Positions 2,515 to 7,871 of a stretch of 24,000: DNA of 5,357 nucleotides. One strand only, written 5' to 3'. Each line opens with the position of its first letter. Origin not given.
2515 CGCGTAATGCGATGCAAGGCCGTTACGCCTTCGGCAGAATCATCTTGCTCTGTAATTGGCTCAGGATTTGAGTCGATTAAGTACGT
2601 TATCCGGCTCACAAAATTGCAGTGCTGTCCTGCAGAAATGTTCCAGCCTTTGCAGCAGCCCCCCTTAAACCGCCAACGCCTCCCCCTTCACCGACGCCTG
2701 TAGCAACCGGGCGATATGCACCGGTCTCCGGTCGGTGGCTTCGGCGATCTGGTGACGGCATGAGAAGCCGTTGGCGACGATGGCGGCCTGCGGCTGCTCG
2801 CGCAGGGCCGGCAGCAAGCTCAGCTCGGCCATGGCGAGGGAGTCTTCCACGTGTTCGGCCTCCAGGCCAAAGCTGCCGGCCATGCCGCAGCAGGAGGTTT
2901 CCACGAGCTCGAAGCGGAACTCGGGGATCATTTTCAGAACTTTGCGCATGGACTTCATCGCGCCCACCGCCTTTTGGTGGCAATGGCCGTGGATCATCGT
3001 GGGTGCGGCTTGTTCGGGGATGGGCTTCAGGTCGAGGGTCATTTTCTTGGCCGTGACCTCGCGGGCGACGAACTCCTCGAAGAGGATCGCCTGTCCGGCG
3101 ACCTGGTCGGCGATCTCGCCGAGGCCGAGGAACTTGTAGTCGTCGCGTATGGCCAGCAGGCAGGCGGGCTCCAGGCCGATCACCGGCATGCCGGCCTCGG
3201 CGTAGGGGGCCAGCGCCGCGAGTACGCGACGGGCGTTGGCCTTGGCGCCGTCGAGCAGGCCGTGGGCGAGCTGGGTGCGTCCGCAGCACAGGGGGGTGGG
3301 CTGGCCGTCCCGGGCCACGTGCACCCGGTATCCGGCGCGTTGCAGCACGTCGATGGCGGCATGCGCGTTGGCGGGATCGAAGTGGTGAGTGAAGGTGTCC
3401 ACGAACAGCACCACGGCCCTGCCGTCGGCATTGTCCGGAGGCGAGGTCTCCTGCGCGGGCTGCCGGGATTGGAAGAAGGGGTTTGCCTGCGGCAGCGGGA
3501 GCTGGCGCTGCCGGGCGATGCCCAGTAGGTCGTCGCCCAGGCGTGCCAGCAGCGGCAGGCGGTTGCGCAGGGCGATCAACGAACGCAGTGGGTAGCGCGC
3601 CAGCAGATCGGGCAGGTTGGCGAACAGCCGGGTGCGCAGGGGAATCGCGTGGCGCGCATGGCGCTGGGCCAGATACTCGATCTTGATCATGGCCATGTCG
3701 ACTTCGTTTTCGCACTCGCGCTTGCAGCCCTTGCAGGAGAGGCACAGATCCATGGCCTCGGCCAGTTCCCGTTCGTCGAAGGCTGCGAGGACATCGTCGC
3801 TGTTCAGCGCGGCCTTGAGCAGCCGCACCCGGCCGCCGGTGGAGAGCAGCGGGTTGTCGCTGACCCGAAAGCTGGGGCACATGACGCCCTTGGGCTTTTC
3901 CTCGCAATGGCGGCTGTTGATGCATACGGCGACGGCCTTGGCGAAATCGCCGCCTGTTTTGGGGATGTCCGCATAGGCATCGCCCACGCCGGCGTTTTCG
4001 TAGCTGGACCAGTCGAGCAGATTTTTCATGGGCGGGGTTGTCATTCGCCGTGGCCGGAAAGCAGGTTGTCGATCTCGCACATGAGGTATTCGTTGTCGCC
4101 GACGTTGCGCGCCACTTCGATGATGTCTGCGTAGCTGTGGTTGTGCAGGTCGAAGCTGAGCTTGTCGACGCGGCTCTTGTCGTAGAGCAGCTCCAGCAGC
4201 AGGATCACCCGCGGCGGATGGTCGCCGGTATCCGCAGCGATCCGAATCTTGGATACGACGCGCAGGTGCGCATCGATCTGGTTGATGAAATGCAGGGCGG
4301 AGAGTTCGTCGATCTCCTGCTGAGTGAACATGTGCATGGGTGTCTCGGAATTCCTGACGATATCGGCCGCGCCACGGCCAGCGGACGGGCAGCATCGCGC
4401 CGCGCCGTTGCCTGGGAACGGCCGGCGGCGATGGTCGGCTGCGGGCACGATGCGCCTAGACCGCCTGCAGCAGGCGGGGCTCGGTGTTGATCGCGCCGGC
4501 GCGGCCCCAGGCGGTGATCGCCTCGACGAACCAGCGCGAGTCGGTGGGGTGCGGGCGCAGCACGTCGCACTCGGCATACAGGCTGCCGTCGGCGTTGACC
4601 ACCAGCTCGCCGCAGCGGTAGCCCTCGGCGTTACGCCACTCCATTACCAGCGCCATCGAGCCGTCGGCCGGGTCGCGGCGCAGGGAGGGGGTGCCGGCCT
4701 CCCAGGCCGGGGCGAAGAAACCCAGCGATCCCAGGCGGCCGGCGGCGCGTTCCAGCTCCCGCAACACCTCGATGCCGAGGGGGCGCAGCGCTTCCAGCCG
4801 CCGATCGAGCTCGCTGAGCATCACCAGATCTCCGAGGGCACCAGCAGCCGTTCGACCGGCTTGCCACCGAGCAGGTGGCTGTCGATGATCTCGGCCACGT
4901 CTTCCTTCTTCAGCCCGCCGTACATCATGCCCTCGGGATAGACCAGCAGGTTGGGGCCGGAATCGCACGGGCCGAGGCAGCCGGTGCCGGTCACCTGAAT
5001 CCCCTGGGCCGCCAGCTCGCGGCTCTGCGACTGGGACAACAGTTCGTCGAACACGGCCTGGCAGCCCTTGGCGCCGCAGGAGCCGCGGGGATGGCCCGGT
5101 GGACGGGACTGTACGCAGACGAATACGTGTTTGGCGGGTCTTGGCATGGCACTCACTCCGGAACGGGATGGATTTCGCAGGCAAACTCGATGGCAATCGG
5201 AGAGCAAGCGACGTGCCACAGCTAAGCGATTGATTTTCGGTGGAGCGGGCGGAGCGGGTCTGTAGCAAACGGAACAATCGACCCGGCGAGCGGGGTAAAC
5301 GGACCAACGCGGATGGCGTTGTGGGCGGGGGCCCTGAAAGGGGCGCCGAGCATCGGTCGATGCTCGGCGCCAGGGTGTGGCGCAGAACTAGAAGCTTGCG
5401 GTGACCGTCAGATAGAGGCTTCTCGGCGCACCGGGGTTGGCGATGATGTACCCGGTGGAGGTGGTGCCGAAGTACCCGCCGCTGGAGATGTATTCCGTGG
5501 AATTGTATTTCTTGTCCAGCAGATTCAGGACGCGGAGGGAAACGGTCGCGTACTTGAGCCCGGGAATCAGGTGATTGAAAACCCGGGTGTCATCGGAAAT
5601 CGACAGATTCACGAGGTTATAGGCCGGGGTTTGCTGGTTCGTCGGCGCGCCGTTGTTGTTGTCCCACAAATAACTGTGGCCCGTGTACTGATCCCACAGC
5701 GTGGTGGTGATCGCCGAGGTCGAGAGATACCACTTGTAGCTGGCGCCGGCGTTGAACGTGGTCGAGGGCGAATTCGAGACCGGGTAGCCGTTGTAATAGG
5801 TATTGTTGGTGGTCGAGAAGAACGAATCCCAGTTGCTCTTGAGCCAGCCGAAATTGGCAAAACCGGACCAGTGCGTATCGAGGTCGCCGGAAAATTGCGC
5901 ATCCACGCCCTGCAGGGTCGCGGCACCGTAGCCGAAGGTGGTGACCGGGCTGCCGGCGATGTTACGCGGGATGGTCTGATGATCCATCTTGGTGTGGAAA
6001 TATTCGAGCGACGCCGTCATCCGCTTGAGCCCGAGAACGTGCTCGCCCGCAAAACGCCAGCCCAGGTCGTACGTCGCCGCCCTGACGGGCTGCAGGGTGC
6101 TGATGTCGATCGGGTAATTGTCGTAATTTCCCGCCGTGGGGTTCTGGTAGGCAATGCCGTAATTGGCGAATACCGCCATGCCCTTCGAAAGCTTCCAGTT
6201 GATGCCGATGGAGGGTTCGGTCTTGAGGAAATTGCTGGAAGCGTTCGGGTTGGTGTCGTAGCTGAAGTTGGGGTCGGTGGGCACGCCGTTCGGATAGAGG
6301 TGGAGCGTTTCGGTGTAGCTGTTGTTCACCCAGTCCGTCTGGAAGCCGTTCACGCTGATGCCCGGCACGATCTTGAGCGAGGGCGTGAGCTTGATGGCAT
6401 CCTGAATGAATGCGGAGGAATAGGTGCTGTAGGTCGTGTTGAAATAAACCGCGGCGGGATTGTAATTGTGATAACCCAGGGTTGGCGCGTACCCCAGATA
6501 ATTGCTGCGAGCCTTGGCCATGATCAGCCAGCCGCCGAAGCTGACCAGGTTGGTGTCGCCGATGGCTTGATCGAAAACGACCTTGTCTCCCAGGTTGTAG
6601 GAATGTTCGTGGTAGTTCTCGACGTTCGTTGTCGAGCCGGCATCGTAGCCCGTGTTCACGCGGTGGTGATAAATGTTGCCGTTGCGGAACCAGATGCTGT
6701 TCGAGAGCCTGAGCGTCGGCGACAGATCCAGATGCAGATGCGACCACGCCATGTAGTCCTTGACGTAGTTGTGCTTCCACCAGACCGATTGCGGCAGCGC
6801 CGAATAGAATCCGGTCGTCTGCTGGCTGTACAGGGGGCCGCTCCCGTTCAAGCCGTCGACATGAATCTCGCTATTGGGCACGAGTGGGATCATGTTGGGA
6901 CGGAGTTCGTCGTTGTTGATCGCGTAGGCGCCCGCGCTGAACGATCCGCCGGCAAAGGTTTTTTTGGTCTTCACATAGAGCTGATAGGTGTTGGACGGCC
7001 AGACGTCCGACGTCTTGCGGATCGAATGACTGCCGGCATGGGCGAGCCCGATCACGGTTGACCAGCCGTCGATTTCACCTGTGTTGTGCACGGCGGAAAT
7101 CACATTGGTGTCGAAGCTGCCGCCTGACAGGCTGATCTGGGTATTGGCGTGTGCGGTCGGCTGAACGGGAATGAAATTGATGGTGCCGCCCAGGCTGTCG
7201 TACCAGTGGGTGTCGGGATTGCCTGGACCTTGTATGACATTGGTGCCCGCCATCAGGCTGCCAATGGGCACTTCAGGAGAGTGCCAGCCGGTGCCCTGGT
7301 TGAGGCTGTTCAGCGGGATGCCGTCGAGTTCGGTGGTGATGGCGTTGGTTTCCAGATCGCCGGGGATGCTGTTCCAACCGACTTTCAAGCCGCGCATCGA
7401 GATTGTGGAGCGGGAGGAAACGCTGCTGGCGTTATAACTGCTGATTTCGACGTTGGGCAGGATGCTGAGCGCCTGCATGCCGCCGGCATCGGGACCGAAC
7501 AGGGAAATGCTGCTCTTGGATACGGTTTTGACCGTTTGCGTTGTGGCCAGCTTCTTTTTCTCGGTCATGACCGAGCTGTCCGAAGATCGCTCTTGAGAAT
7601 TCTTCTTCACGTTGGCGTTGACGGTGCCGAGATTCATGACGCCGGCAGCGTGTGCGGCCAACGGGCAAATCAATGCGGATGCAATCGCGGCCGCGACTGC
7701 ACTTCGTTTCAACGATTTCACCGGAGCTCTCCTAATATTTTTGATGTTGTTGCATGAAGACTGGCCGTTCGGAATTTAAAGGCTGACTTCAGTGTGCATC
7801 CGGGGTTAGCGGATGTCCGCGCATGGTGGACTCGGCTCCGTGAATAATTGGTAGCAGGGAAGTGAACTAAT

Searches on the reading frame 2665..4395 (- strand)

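Call 57: search_protein_families(library=pfam, proteins=[window:2665-4395:-], max_evalue=0.0001)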
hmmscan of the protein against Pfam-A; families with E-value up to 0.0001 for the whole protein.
window:2665-4395:- (576 aa): 2 families
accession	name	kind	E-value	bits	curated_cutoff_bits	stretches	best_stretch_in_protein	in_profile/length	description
PF13183.11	Fer4_8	-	3.1e-06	28.1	27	1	156-232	3-68/68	4Fe-4S dicluster domain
PF13534.11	Fer4_17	-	3.3e-05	24.8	22.2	1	158-233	2-61/61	4Fe-4S dicluster domain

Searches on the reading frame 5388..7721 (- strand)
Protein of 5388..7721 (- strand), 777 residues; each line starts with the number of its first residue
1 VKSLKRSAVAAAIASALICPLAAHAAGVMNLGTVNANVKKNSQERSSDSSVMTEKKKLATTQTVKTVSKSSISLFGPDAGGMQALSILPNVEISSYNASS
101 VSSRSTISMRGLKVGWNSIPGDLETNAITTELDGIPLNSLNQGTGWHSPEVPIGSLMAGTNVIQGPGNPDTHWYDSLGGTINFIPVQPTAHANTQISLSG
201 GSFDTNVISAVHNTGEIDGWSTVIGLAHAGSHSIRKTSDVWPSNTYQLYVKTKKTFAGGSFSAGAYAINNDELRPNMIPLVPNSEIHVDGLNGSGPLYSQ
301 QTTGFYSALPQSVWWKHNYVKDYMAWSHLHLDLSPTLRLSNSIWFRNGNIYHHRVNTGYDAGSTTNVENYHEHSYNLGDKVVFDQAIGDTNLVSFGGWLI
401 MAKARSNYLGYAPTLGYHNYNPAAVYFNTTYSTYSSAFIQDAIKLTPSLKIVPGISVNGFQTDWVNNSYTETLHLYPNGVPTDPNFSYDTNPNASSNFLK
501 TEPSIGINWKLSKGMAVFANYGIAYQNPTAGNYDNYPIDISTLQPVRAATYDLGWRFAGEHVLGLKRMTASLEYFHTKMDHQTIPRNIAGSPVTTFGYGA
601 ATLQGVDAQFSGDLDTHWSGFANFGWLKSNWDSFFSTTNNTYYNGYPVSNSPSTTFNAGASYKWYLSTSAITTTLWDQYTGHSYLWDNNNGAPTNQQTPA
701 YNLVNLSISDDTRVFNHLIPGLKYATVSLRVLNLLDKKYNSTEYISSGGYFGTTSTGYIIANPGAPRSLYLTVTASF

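Call 57: search_protein_families(library=pfam, proteins=[window:5388-7721:-], max_evalue=0.0001)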
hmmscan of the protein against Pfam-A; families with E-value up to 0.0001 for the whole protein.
window:5388-7721:- (777 aa): 1 family
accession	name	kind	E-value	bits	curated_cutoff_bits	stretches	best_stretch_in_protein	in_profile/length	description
PF00593.30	TonB_dep_Rec_b-barrel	-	4.3e-26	93.2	27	1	313-734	48-436/436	TonB dependent receptor-like, beta-barrel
